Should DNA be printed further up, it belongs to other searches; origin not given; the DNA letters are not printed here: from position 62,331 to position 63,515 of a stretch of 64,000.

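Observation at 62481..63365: Phage-encoded Thg1-like 3'-5' polymerase with an (ETEK)7 low-complexity tail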

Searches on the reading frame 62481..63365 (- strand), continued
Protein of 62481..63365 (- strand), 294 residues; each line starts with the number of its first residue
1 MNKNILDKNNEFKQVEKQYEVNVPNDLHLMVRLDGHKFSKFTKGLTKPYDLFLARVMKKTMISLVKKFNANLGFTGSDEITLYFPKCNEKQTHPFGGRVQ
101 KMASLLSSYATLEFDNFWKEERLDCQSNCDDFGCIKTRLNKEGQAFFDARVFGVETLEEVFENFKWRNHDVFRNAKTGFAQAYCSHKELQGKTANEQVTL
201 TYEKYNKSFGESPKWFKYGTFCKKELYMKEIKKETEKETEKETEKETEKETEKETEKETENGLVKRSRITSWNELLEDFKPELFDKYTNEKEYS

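Call 30: search_solved_structures(query=A1, max_evalue=0.001, show_alignments=4)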
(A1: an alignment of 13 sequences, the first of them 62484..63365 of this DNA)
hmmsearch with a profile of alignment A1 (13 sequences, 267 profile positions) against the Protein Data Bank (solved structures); distinct sequences matched with E-value up to 0.001: 6.
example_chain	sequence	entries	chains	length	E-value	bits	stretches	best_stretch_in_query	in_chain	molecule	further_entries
4kgk_A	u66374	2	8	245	1.1e-41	146.2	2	8-125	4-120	Thg1-like uncharacterized protein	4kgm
5xox_A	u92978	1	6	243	9e-15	57.9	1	18-226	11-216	tRNA(His) guanylyltransferase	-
3wbz_A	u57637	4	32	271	3.7e-11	46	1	16-241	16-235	Likely histidyl tRNA-specific guanylyltransferase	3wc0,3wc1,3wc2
5axk_A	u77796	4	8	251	2.3e-10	43.4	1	29-117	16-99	tRNA(His)-5'-guanylyltransferase (Thg1) like protein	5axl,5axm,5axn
3otb_A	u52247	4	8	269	1.2e-08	37.8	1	26-96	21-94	tRNA(His) guanylyltransferase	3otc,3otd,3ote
7cv1_A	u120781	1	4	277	1.4e-08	37.6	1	25-96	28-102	Probable tRNA(His) guanylyltransferase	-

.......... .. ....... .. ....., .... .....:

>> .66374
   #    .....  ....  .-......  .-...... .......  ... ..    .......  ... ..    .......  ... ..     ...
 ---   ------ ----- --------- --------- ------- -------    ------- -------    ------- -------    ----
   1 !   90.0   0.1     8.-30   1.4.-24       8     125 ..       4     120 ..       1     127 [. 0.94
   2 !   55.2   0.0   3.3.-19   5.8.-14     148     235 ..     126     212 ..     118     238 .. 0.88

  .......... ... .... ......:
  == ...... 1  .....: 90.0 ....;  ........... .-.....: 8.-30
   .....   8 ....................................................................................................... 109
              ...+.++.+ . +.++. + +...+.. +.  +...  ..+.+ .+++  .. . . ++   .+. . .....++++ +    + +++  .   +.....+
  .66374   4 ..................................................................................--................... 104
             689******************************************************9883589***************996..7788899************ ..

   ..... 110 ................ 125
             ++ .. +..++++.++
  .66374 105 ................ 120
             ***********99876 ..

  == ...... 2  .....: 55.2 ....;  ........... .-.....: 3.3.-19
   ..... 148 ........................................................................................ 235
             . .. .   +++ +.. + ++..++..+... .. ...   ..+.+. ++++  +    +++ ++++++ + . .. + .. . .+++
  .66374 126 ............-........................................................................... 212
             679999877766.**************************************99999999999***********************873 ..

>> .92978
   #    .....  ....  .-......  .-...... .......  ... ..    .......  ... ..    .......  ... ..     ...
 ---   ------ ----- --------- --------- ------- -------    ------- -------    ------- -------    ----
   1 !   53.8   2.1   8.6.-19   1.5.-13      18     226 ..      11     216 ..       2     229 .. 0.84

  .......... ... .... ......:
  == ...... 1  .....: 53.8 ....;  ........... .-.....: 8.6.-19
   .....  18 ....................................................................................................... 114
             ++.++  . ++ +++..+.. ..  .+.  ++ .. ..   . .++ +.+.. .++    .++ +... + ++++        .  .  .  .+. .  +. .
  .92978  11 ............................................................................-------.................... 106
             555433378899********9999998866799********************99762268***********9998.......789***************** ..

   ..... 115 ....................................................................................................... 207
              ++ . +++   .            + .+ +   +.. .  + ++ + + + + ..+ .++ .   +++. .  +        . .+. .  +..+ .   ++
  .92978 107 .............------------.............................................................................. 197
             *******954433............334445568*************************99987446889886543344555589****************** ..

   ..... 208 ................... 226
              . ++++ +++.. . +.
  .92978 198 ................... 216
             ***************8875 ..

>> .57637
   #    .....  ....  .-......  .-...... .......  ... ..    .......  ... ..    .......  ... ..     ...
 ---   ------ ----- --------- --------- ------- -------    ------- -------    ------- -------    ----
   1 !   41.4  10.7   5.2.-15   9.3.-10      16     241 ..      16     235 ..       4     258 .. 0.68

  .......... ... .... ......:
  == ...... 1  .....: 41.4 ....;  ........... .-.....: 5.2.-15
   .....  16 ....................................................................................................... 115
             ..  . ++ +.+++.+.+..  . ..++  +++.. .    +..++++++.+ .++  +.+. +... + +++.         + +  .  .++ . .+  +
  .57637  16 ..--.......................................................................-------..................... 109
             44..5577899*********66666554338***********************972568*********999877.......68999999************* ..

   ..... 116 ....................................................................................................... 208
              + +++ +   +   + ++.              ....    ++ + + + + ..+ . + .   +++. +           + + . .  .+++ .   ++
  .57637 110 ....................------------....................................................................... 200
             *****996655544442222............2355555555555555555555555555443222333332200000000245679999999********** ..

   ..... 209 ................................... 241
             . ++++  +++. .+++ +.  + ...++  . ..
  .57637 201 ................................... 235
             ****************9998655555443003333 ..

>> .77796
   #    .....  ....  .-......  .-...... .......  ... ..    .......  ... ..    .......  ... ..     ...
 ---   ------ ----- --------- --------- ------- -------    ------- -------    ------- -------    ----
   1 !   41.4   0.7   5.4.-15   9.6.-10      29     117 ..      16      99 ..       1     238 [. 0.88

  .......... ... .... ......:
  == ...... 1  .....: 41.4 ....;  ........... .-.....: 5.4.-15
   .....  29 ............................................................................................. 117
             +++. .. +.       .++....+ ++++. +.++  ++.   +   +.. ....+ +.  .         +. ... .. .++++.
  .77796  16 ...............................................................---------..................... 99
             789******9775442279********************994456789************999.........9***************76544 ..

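Call 33: find_encoding_contigs(protein=P0004, flank=10000, max_places=2)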
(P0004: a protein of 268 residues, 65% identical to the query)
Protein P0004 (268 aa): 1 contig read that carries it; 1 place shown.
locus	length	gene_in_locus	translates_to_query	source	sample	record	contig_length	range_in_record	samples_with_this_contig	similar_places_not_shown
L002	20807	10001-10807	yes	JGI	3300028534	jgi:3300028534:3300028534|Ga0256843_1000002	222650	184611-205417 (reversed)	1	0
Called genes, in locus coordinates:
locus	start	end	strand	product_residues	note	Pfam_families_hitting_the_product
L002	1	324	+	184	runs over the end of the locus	PF01467:CTP_transf_like, PF08218:Citrate_ly_lig (weak)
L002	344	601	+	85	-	-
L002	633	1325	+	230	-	PF23023:Anti-Pycsar_Apyc1, PF00753:Lactamase_B (weak), PF12706:Lactamase_B_2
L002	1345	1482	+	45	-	-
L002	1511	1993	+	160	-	-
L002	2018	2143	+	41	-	-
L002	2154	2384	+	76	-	-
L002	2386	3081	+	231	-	-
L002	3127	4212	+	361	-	PF00004:AAA (faint)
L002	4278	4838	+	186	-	PF01725:Ham1p_like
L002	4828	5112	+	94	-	-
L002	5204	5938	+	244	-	-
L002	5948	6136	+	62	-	-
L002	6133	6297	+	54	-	-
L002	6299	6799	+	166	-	PF00210:Ferritin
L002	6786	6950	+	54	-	-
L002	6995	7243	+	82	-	-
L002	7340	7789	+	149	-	-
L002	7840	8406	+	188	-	-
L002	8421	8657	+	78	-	-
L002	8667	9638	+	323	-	-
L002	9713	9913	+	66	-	-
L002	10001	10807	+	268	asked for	PF04446:Thg1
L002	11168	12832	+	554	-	-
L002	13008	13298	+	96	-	-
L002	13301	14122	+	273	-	PF26128:Gad2 (faint), PF01743:PolyA_pol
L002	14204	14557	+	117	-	-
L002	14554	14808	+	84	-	-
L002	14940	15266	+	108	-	-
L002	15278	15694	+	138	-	-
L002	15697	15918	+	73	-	-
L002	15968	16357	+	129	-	-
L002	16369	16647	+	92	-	-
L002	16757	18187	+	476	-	-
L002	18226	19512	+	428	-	-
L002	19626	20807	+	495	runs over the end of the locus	-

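Call 34: find_encoding_contigs(protein=P0005, flank=10000, max_places=2)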
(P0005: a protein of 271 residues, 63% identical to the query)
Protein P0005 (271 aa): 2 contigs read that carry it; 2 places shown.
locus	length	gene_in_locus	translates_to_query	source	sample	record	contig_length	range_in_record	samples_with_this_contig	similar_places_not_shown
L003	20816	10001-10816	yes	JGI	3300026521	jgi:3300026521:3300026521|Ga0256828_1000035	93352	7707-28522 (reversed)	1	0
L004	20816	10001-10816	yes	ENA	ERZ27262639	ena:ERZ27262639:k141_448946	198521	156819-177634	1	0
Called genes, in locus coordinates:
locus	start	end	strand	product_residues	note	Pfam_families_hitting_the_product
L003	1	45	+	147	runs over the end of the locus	-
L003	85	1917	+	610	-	-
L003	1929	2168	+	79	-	-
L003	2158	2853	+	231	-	PF23023:Anti-Pycsar_Apyc1, PF00753:Lactamase_B, PF12706:Lactamase_B_2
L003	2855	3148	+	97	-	-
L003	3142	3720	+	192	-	-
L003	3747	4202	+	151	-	PF00782:DSPc (weak)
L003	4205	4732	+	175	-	PF03160:Calx-beta (weak)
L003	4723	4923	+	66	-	-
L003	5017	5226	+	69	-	-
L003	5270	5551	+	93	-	-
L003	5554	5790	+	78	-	-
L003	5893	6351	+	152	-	-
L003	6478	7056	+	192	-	-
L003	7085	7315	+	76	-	-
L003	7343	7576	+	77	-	-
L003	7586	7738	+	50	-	-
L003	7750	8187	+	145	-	-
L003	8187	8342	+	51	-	-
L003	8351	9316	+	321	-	-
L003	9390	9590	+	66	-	-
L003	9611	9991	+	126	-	-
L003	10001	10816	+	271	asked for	PF04446:Thg1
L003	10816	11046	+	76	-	-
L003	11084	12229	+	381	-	-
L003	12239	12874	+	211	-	-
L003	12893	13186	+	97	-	-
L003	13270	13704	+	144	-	-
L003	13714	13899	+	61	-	-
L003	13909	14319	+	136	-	PF00293:NUDIX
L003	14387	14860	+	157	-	-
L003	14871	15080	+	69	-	-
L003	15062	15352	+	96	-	-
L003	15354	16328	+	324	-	PF02086:MethyltransfD12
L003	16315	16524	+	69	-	-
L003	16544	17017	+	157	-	-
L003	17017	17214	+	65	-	-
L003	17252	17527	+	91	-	-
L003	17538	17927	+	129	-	-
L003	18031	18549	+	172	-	-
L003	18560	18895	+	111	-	-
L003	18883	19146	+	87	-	-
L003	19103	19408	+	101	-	-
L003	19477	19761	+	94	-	-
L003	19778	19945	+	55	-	-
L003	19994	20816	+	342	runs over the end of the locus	PF10127:RlaP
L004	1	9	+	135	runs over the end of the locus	-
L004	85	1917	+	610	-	-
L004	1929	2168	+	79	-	-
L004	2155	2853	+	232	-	PF23023:Anti-Pycsar_Apyc1, PF00753:Lactamase_B, PF12706:Lactamase_B_2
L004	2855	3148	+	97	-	-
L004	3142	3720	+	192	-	-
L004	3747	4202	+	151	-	PF00782:DSPc (weak)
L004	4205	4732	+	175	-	PF03160:Calx-beta (weak)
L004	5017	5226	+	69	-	-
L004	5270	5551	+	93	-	-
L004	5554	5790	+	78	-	-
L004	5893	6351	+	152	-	-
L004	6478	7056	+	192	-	-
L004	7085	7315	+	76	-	-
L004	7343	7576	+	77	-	-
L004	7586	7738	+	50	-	-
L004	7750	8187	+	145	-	-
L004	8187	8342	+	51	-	-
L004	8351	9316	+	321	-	-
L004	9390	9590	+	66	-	-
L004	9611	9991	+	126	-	-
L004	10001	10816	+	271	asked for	PF04446:Thg1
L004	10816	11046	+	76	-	-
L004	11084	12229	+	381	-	-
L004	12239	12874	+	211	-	-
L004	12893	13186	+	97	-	-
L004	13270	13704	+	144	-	-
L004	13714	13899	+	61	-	-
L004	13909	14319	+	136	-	PF00293:NUDIX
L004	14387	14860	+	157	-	-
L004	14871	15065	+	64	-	-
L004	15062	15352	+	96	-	-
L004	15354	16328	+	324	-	PF02086:MethyltransfD12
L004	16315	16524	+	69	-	-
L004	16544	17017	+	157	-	-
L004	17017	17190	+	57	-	-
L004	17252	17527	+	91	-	-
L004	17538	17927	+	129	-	-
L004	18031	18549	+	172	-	-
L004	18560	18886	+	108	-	-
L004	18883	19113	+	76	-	-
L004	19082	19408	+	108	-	-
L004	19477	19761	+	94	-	-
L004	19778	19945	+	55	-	-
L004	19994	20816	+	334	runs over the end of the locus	PF10127:RlaP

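Call 35: find_encoding_contigs(protein=P0003, flank=10000, max_places=2)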
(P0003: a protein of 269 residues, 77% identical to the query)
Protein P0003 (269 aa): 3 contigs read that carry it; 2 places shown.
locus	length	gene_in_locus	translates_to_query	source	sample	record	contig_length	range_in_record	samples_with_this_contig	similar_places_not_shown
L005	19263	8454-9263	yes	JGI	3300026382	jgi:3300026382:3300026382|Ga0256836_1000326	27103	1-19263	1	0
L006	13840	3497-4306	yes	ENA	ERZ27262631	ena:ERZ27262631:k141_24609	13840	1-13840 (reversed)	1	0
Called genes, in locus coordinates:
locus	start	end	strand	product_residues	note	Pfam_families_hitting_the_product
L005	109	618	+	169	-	PF05728:UPF0227 (faint)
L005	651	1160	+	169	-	PF10263:SprT-like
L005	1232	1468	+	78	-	-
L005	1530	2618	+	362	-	PF00004:AAA (weak)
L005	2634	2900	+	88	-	-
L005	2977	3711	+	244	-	-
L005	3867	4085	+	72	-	-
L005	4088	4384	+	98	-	-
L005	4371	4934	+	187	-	-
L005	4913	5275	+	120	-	-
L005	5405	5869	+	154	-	PF00782:DSPc (weak)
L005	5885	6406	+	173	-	PF03160:Calx-beta (weak)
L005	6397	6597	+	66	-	-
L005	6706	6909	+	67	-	-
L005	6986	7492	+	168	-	-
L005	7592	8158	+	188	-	-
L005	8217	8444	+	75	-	-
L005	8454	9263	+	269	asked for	PF04446:Thg1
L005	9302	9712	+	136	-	PF00293:NUDIX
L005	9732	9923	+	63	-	-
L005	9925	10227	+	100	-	-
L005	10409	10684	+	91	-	-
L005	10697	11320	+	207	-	-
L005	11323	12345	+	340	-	-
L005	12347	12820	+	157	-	PF00990:GGDEF (weak)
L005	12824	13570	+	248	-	-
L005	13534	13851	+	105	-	-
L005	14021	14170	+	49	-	-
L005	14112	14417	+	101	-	-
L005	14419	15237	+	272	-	PF01743:PolyA_pol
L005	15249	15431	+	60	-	-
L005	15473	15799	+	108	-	-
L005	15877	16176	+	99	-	-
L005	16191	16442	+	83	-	-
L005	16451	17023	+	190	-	-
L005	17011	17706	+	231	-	PF00583:Acetyltransf_1 (weak), PF13508:Acetyltransf_7 (weak)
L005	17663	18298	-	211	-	-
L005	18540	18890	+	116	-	-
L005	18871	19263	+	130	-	PF01555:N6_N4_Mtase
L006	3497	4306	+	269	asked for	PF04446:Thg1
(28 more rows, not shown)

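Call 37: fold_search(model_id=the predicted structure, library=pdb)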
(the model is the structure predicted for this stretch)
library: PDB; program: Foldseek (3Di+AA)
matches with E <= 10: 408; with E <= 0.001: 32
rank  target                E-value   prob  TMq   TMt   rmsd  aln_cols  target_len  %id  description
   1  4kgm_B                2.7e-15  1.00  0.64  0.82   1.9       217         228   28  Bacterial tRNA(HIS) Guanylyltransferase (Thg1)-Like Protein in complex with ATP (released 2013-08-14)
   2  4kgm_A                5.5e-15  1.00  0.64  0.81   1.9       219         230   27  Bacterial tRNA(HIS) Guanylyltransferase (Thg1)-Like Protein in complex with ATP (released 2013-08-14)
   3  4kgm_C                1.2e-14  1.00  0.61  0.78   2.8       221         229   26  Bacterial tRNA(HIS) Guanylyltransferase (Thg1)-Like Protein in complex with ATP (released 2013-08-14)
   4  4kgm_D                2.3e-14  1.00  0.58  0.75   4.7       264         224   23  Bacterial tRNA(HIS) Guanylyltransferase (Thg1)-Like Protein in complex with ATP (released 2013-08-14)
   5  3wbz_D                4.9e-14  1.00  0.61  0.67   9.5       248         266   20  Crystal structure of C. albicans tRNA(His) guanylyltransferase (Thg1) with ATP (released 2013-12-18)
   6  4kgk_B                8.8e-14  1.00  0.57  0.76   3.7       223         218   26  Bacterial tRNA(HIS) Guanylyltransferase (Thg1)-Like Protein in complex with GTP (released 2013-08-14)
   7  3wbz_H                1.5e-13  1.00  0.60  0.68   4.3       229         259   20  Crystal structure of C. albicans tRNA(His) guanylyltransferase (Thg1) with ATP (released 2013-12-18)
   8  3wbz_C                1.7e-13  1.00  0.61  0.68   8.4       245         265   20  Crystal structure of C. albicans tRNA(His) guanylyltransferase (Thg1) with ATP (released 2013-12-18)
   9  3wbz_E                2.0e-13  1.00  0.61  0.66   8.7       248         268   20  Crystal structure of C. albicans tRNA(His) guanylyltransferase (Thg1) with ATP (released 2013-12-18)
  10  3wbz_A                2.1e-13  1.00  0.59  0.71   4.2       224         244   20  Crystal structure of C. albicans tRNA(His) guanylyltransferase (Thg1) with ATP (released 2013-12-18)
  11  3wc1_A                2.5e-13  1.00  0.59  0.73   4.5       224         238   20  Crystal structure of C. albicans tRNA(His) guanylyltransferase (Thg1) with a G-1 deleted tRNA(His) (released 2013-12-18)
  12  5xox_A                3.1e-13  1.00  0.56  0.71   4.2       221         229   22  Crystal structure of tRNA(His) guanylyltranserase from Saccharomyces cerevisiae (released 2017-07-12)
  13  3wbz_B                3.3e-13  1.00  0.59  0.71   3.7       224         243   20  Crystal structure of C. albicans tRNA(His) guanylyltransferase (Thg1) with ATP (released 2013-12-18)
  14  3wbz_F                5.9e-13  1.00  0.60  0.69   4.3       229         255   20  Crystal structure of C. albicans tRNA(His) guanylyltransferase (Thg1) with ATP (released 2013-12-18)
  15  3otc_A                7.1e-13  1.00  0.63  0.70   5.6       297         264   17  Crystal structure of human tRNAHis guanylyltransferase (Thg1)- Native II (released 2010-11-17)
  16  4kgk_A                7.5e-13  1.00  0.56  0.77   3.2       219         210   26  Bacterial tRNA(HIS) Guanylyltransferase (Thg1)-Like Protein in complex with GTP (released 2013-08-14)
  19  4kgk_C                2.1e-12  1.00  0.55  0.76   3.4       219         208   25  Bacterial tRNA(HIS) Guanylyltransferase (Thg1)-Like Protein in complex with GTP (released 2013-08-14)
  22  4kgk_D                4.2e-12  1.00  0.55  0.75   3.5       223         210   24  Bacterial tRNA(HIS) Guanylyltransferase (Thg1)-Like Protein in complex with GTP (released 2013-08-14)
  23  5axk_B                9.0e-12  1.00  0.61  0.74   4.8       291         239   20  Crystal structure of Thg1 like protein (TLP) (released 2016-08-03)
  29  5axk_A                7.2e-11  1.00  0.51  0.67   3.4       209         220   24  Crystal structure of Thg1 like protein (TLP) (released 2016-08-03)
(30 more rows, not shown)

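Call 41: search_protein_families(library=phrogs, proteins=[L001:582-1565:+, L001:6514-6978:+], max_evalue=0.001)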
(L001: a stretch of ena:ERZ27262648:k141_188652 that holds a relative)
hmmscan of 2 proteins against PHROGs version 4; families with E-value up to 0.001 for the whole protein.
L001:582-1565:+ (327 aa): 4 families
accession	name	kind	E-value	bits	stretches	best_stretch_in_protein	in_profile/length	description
phrog_6931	-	unknown function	6.2e-55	187.8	1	13-320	17-336/343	-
phrog_505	-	other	8.9e-12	46.1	1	173-297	2-127/295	polynucleotide kinase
phrog_2071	-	other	3.6e-09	37.8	1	169-269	12-103/282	ATPase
phrog_8238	-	DNA, RNA and nucleotide metabolism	6.5e-07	28.8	1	175-296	4-125/737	RNA ligase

L001:6514-6978:+ (154 aa): 1 family
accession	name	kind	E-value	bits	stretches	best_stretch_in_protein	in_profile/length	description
phrog_5614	-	unknown function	3.3e-08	34.6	1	36-124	22-125/161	-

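Call 42: search_protein_families(library=pfam, proteins=[L001:582-1565:+, L001:6514-6978:+], max_evalue=0.1)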
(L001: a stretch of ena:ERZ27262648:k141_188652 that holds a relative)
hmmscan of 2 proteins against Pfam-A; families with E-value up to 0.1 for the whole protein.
L001:582-1565:+ (327 aa): 9 families
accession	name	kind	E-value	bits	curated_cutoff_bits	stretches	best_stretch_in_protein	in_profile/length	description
PF13671.12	AAA_33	-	1.9e-13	51.3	27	1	176-297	2-122/143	AAA domain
PF13207.12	AAA_17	-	3.8e-05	24.4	27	1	179-258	1-80/136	AAA domain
PF06414.18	Zeta_toxin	-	0.00094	19.1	22.3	1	168-274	11-119/199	Zeta toxin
PF13401.12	AAA_22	-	0.0013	19.5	27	1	175-254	7-90/130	AAA domain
PF01443.25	Viral_helicase1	-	0.0013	19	21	1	179-226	4-39/228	Viral superfamily 1 RNA helicase core domain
PF01637.24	ATPase_2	-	0.0021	18.3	33.2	1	169-266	16-110/225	ATPase domain predominantly from Archaea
PF00931.28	NB-ARC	-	0.012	15.3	23.5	1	170-250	15-101/248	NB-ARC domain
PF13238.12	AAA_18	-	0.013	16.4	29.4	1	179-294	4-112/128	AAA domain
PF24883.2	NPHP3_N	-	0.04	14.6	24.8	1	168-291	17-141/164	Nephrocystin 3, N-terminal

L001:6514-6978:+ (154 aa): 4 families
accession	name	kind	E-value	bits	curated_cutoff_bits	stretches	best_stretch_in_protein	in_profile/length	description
PF00782.25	DSPc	-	2.9e-05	24.3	33.5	1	14-132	11-122/133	Dual specificity phosphatase, catalytic domain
PF00102.32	Y_phosphatase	-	0.0043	17.2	20.9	1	59-121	135-207/234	Protein-tyrosine phosphatase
PF04179.17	Init_tRNA_PT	-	0.02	15.6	22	1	78-109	29-63/114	Rit1 DUSP-like domain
PF08818.16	DUF1801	-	0.06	14.2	27.2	0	50-80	54-83/85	Domain of unknown function (DU1801)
